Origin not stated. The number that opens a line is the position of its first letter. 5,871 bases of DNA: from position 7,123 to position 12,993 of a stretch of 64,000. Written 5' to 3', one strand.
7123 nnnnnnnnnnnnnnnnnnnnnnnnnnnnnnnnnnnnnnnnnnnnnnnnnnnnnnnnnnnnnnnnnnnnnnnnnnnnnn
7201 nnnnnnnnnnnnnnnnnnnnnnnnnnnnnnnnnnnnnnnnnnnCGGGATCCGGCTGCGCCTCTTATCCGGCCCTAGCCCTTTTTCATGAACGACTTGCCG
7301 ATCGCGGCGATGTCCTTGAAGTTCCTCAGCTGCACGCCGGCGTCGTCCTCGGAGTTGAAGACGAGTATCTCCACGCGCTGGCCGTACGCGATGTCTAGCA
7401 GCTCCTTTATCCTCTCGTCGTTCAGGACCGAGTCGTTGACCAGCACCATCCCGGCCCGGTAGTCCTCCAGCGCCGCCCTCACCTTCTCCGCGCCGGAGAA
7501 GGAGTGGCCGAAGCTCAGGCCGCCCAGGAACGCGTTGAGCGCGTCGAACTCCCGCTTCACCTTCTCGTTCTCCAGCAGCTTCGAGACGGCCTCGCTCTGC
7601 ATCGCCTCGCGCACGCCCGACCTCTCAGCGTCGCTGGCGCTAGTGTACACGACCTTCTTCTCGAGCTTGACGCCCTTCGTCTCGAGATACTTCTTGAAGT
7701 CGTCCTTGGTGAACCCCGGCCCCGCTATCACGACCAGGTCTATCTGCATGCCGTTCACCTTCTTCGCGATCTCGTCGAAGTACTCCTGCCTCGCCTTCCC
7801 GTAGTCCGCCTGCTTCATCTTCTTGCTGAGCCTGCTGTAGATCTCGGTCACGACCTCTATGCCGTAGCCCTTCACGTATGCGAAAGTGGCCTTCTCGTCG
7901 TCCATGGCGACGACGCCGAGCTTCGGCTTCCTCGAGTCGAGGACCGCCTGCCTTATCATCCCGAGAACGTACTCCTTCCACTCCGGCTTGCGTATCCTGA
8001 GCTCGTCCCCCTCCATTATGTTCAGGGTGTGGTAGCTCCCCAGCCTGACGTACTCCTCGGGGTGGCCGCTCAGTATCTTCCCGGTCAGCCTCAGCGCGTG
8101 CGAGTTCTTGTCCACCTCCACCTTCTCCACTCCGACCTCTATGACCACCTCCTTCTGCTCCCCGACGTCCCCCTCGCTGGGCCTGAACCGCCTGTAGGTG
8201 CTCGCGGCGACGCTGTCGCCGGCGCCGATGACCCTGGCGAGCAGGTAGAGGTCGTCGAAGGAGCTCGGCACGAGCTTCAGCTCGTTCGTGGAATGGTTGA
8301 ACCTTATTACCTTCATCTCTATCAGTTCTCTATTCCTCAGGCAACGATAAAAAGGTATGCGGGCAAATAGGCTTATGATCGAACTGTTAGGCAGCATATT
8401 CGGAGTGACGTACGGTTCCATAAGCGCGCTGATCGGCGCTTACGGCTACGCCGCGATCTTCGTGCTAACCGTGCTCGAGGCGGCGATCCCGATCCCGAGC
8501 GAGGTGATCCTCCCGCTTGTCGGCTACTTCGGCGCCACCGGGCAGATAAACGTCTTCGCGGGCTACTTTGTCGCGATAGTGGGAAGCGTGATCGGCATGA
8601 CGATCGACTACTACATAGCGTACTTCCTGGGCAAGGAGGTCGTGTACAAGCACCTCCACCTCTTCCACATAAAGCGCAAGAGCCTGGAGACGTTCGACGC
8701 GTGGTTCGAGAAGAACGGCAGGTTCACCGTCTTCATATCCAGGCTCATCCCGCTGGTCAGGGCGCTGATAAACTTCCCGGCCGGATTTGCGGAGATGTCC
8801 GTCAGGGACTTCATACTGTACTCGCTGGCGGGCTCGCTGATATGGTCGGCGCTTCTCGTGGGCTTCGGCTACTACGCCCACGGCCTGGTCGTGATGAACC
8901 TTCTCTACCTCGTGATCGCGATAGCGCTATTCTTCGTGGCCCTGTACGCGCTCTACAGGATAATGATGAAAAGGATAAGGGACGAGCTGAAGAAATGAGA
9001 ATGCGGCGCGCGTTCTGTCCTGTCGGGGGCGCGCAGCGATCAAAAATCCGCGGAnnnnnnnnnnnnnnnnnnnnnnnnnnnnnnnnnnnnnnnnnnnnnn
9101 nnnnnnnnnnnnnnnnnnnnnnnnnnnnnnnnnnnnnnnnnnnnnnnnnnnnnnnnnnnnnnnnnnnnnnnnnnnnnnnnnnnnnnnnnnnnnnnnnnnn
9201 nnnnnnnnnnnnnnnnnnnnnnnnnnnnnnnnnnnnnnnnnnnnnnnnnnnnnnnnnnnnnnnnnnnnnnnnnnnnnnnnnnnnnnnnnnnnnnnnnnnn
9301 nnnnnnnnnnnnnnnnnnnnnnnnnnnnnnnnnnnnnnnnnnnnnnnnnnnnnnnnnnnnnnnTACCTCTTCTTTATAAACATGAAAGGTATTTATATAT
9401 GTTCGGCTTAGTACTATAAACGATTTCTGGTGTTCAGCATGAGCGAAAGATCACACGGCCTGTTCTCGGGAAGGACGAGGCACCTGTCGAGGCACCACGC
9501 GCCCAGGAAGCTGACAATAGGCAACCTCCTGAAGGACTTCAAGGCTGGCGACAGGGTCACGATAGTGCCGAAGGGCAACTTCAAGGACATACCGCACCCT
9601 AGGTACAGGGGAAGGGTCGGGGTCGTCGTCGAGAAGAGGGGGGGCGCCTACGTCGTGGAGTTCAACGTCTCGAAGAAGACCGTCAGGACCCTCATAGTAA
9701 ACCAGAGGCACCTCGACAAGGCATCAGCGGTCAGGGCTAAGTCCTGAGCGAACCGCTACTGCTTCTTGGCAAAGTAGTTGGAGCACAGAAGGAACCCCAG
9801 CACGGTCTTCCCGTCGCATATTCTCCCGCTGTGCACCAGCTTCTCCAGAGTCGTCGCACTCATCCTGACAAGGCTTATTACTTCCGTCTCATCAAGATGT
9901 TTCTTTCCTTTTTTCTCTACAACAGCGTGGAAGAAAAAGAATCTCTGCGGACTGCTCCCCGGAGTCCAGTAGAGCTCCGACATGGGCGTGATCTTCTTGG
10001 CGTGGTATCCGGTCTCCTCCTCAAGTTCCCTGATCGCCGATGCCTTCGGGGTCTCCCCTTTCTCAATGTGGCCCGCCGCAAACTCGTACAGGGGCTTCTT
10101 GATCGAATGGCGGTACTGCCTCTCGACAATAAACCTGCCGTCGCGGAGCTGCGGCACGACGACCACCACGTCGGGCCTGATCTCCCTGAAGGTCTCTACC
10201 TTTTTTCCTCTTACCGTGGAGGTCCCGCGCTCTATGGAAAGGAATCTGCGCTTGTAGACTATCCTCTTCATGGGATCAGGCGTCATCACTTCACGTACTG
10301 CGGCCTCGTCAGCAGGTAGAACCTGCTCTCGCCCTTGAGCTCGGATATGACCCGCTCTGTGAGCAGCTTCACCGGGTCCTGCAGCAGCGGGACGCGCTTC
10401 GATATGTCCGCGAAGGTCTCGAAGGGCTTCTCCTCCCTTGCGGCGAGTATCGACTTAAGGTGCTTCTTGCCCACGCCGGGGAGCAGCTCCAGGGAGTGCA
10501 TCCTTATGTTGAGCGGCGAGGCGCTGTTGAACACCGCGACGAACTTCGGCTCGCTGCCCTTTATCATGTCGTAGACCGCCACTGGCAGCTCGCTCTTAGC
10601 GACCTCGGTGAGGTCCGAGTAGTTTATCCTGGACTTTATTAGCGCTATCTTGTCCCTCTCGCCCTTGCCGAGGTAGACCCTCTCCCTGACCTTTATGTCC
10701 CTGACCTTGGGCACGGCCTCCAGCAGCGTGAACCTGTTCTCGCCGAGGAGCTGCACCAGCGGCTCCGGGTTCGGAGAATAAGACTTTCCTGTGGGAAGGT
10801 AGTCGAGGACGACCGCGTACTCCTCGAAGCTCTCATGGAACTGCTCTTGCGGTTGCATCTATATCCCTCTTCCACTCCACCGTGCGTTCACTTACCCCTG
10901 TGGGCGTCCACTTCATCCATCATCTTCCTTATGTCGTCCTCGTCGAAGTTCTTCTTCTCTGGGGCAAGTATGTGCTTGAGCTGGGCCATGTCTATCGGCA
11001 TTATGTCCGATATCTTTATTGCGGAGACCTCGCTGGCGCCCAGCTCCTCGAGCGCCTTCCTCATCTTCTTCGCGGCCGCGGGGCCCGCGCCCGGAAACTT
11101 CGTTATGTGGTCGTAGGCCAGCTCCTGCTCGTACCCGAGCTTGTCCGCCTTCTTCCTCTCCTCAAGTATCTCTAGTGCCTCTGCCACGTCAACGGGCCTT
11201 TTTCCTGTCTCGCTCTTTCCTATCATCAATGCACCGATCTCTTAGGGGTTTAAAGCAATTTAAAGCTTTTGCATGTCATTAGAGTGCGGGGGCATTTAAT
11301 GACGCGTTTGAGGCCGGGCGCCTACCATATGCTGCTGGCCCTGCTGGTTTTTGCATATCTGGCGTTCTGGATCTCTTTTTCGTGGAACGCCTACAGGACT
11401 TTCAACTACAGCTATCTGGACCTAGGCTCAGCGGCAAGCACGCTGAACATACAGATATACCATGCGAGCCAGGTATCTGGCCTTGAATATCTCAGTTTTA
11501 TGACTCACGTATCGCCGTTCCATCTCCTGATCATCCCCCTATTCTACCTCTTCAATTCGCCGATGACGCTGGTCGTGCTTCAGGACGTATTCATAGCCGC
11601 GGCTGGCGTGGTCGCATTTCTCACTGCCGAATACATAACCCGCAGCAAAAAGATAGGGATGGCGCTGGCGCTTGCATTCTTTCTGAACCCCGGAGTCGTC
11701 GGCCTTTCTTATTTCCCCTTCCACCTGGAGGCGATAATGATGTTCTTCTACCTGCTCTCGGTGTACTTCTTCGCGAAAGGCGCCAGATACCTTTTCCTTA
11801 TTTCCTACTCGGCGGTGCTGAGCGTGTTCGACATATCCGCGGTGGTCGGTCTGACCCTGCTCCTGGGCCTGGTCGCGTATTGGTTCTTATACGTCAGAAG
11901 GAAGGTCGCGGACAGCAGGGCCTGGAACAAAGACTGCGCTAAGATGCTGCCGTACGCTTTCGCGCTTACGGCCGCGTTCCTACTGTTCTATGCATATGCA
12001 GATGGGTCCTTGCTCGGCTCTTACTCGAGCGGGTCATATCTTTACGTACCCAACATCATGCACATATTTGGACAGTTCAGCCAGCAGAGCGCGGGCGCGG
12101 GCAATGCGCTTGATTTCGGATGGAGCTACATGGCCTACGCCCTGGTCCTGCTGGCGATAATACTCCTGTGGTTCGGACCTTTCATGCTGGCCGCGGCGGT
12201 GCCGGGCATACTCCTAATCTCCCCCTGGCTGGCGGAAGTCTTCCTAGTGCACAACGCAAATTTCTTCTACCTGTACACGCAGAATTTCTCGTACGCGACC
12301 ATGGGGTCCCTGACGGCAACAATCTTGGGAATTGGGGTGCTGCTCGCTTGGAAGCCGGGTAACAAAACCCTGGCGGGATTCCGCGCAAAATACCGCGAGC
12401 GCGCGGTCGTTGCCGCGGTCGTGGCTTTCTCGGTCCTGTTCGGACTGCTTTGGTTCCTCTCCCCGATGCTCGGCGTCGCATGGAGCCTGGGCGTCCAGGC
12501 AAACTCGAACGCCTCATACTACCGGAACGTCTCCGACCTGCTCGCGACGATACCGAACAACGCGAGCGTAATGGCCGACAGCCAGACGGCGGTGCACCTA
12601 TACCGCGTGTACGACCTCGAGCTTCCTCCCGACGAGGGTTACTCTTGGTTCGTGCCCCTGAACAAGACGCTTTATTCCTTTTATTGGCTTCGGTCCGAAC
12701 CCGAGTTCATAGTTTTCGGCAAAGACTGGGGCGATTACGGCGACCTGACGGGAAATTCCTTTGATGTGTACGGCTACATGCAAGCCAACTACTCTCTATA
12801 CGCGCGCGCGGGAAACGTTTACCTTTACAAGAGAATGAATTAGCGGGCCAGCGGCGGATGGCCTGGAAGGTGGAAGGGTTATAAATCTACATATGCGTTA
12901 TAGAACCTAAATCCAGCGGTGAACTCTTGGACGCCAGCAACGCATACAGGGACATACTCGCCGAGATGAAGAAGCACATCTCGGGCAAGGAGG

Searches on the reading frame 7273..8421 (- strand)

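Call 80: search_protein_families(library=pfam, proteins=[window:7273-8421:-], max_evalue=0.001)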
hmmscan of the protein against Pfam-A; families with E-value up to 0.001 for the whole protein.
window:7273-8421:- (382 aa): 3 families
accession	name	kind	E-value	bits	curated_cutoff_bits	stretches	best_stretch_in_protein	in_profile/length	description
PF03463.20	eRF1_1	-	7e-22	78.1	23.8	1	36-159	1-122/123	eRF1 domain 1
PF03464.20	eRF1_2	-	1.3e-13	51.8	27.1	1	168-282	2-130/133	eRF1 domain 2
PF03465.20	eRF1_3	-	0.00063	20.6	25.8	0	270-374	29-101/106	eRF1 domain 3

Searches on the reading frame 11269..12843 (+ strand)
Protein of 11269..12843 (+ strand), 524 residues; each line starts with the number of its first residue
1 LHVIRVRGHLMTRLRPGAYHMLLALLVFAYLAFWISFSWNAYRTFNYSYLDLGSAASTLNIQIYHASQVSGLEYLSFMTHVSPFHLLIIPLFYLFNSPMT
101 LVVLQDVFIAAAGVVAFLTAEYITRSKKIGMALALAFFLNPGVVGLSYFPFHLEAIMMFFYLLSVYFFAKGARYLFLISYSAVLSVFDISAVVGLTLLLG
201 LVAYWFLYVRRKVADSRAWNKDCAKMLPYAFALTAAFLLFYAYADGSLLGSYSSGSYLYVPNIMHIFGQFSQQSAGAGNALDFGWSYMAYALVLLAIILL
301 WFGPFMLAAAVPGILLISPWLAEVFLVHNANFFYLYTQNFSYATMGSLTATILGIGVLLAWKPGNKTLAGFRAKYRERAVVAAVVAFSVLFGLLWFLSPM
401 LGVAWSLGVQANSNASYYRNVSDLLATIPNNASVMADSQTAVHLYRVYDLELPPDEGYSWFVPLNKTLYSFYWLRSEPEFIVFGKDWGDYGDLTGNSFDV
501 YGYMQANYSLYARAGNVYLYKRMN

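Call 80: search_protein_families(library=pfam, proteins=[window:11269-12843:+], max_evalue=0.001)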
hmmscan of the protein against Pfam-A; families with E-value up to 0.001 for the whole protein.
window:11269-12843:+ (524 aa): 1 family
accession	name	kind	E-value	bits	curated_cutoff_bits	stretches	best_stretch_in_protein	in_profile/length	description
PF09852.15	DUF2079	-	2.2e-15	57.1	28.2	1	67-444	30-391/459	Predicted membrane protein (DUF2079)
